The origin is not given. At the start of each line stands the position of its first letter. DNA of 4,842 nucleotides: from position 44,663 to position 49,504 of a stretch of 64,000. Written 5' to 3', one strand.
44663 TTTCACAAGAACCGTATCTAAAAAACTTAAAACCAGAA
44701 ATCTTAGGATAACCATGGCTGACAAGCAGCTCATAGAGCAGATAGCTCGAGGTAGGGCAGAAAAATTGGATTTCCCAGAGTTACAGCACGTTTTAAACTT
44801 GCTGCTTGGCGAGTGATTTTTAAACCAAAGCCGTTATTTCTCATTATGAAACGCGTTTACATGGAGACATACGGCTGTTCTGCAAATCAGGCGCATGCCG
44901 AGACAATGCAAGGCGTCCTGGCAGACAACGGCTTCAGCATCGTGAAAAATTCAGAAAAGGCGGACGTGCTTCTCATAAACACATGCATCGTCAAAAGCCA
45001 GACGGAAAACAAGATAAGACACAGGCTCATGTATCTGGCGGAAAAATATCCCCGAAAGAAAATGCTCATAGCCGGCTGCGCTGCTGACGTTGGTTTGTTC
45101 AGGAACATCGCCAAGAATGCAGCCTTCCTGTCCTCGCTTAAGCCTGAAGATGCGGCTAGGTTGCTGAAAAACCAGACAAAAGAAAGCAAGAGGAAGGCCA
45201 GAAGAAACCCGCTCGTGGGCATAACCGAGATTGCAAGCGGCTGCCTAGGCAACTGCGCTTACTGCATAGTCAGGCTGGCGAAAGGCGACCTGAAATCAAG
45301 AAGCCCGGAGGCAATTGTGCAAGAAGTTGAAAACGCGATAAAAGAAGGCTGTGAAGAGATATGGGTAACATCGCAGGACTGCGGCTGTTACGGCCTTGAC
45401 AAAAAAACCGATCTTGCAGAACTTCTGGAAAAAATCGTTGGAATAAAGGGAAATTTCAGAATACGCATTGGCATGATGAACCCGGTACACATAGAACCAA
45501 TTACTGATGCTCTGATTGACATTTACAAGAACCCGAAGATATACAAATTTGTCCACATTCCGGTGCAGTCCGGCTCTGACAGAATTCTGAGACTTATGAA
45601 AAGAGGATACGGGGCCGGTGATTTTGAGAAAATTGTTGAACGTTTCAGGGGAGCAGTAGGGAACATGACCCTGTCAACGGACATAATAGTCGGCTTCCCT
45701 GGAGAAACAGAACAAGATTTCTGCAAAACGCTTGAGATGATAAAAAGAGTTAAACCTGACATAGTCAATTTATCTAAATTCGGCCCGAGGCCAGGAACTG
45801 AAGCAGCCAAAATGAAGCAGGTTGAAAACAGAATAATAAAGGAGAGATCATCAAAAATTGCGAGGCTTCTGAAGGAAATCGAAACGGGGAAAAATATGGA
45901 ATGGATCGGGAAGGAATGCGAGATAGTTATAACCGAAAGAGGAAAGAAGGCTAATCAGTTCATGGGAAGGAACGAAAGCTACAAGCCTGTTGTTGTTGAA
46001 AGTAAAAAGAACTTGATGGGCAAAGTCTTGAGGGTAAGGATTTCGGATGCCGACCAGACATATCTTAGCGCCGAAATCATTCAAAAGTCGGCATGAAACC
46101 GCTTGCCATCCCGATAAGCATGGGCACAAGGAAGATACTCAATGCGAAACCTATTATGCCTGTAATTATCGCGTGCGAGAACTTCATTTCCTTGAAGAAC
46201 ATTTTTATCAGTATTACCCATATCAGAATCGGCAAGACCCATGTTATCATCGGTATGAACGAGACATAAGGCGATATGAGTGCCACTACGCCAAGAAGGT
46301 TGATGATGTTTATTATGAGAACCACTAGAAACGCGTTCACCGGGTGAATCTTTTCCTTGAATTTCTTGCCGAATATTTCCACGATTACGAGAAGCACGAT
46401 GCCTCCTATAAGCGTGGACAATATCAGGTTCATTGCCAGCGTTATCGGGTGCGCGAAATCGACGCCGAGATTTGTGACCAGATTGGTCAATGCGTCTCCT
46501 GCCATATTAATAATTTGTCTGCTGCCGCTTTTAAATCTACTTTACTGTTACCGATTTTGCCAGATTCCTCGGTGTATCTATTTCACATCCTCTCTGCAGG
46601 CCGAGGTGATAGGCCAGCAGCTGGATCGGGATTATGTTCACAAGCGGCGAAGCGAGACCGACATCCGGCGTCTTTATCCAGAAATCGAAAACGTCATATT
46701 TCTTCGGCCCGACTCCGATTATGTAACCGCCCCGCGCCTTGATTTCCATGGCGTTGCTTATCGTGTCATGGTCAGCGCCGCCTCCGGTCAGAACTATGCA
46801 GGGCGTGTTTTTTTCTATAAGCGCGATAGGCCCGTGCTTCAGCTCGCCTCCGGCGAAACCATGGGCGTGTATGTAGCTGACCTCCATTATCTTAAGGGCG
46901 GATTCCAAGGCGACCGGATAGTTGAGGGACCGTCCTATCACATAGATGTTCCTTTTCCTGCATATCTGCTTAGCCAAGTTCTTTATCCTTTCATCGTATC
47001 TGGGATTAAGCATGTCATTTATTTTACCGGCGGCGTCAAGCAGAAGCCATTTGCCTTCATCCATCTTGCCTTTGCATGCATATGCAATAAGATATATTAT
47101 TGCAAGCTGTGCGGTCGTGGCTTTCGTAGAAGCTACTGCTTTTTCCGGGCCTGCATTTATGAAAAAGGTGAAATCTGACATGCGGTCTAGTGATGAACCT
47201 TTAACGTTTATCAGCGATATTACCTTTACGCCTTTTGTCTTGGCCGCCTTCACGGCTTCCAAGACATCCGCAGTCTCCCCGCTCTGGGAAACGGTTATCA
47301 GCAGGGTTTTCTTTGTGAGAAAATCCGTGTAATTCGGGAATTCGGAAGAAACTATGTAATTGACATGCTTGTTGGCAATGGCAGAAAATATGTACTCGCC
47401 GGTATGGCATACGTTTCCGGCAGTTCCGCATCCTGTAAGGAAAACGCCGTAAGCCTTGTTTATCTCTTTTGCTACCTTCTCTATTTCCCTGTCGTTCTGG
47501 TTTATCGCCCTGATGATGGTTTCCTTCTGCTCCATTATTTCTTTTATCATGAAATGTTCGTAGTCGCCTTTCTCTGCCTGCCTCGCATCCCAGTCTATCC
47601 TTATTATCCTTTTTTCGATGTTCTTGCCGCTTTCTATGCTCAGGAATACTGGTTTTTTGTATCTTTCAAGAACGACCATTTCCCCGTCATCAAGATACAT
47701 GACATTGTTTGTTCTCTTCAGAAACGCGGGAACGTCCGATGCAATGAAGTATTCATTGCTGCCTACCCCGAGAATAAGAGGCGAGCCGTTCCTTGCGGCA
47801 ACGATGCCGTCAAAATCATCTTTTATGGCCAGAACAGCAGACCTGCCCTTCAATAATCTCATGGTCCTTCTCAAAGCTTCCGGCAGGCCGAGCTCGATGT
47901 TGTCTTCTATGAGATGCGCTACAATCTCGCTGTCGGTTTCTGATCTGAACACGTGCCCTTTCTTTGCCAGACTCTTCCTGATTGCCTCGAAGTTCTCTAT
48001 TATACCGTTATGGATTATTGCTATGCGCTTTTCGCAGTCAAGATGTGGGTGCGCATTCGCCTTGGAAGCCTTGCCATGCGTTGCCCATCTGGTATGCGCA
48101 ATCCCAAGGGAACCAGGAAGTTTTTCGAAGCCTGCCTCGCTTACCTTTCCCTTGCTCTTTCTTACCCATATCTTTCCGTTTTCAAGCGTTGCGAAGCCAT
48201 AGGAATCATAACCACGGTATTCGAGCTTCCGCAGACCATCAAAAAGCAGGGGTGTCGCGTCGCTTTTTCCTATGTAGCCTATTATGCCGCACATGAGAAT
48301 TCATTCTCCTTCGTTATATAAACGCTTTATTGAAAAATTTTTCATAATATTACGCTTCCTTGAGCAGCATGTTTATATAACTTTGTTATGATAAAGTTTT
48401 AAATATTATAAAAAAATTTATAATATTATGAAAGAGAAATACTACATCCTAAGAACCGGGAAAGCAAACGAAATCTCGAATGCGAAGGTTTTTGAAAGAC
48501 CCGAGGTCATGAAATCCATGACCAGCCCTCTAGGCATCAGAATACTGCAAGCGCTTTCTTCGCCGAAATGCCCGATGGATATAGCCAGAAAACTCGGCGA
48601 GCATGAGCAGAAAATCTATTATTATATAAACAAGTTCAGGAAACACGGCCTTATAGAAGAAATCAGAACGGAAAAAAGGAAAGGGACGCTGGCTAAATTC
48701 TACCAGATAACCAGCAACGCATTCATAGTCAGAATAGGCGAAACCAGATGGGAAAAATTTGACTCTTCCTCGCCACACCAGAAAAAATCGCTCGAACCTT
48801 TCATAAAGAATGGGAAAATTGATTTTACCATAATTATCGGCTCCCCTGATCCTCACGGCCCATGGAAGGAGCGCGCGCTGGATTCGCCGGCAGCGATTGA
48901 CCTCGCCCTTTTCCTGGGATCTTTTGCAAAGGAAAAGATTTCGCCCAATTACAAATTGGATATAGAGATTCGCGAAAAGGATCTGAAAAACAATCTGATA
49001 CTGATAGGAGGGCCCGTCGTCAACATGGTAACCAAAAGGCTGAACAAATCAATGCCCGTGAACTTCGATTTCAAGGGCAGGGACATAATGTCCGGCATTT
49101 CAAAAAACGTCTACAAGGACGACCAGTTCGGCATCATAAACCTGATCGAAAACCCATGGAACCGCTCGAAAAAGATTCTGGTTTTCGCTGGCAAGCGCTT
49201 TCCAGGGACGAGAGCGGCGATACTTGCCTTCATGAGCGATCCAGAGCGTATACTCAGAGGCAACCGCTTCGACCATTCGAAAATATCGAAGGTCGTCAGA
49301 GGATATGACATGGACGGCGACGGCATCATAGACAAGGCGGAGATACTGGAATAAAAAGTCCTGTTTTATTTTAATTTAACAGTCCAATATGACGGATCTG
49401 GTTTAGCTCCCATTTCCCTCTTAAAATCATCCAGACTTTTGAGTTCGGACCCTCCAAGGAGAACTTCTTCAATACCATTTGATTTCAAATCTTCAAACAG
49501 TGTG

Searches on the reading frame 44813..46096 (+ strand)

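Call 83: search_protein_families(library=pfam, proteins=[window:44813-46096:+], max_evalue=0.00001)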
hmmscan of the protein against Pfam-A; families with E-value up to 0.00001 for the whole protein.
window:44813-46096:+ (427 aa): 3 families
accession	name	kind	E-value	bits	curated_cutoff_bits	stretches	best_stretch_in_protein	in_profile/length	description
PF04055.27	Radical_SAM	-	9.3e-25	88.1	29.5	1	140-310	3-166/166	Radical SAM superfamily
PF00919.26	UPF0004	-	4.7e-22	78.3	27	1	14-93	1-81/98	Uncharacterized protein family UPF0004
PF01938.26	TRAM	-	1.8e-08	34.5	21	1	365-423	4-61/61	TRAM domain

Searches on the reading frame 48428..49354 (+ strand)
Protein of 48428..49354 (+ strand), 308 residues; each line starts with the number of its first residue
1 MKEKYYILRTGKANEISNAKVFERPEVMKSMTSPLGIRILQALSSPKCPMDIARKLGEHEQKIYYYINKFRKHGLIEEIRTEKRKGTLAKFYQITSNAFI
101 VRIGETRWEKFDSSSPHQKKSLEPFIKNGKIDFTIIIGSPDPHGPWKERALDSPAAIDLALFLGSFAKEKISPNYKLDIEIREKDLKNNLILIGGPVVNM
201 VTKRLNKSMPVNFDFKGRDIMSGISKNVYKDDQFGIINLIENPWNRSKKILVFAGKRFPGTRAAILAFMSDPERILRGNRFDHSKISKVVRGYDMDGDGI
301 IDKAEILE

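Call 83: search_protein_families(library=pfam, proteins=[window:48428-49354:+], max_evalue=0.00001)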
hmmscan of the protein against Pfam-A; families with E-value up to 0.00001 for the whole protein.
window:48428-49354:+ (308 aa): 1 family
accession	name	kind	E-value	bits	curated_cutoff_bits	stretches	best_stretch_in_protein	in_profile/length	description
PF05124.17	S_layer_C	-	5.5e-13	49.4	23.9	1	172-269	94-174/177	S-layer like family, outer domain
